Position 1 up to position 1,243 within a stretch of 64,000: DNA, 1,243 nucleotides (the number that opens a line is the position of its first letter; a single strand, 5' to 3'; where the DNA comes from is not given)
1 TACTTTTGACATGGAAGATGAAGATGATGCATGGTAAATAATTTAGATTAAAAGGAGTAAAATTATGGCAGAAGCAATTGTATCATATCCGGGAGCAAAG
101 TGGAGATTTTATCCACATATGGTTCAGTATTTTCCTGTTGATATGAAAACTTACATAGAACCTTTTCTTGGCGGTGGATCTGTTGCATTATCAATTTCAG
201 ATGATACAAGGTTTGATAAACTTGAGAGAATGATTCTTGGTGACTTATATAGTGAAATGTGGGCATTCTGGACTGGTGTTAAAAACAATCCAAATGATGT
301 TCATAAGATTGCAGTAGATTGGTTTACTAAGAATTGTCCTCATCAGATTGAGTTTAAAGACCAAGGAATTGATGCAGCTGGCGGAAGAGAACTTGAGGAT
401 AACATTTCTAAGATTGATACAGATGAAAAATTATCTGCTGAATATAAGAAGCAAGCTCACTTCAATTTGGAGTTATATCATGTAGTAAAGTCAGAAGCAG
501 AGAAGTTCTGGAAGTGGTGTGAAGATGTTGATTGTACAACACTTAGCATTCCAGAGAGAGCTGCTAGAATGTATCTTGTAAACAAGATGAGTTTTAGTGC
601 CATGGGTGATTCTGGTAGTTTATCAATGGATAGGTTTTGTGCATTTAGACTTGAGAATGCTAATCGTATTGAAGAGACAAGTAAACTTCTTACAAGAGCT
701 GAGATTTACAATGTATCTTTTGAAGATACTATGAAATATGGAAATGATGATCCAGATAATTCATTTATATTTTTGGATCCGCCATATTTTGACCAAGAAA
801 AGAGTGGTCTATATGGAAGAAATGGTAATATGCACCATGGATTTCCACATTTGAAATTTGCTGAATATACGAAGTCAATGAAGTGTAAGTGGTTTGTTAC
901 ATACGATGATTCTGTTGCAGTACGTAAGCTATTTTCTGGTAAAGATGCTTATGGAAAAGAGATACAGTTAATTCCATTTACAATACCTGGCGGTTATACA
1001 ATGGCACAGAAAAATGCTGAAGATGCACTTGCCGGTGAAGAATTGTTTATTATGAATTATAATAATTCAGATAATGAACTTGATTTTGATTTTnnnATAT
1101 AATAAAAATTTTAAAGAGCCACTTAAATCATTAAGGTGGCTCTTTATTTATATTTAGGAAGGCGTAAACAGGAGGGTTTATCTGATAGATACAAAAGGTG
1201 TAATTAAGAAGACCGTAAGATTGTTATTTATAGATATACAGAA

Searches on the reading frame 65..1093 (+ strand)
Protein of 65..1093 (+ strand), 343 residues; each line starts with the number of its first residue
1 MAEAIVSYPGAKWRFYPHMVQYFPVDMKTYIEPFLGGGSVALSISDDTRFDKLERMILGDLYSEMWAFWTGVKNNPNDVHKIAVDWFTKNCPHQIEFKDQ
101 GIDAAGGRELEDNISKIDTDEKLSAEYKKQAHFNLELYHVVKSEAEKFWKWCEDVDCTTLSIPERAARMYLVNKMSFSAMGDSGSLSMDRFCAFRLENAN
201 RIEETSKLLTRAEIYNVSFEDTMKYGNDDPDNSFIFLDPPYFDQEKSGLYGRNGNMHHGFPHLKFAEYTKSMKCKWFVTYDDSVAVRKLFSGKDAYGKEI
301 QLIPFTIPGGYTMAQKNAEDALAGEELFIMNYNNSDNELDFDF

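Call 92: search_protein_families(library=pfam, proteins=[window:65-1093:+], max_evalue=0.001)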
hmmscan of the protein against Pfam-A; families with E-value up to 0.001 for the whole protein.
window:65-1093:+ (343 aa): 1 family
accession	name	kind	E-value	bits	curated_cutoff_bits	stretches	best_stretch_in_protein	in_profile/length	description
PF02086.21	MethyltransfD12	-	8.5e-20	72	22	1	8-293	1-242/253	D12 class N6 adenine-specific DNA methyltransferase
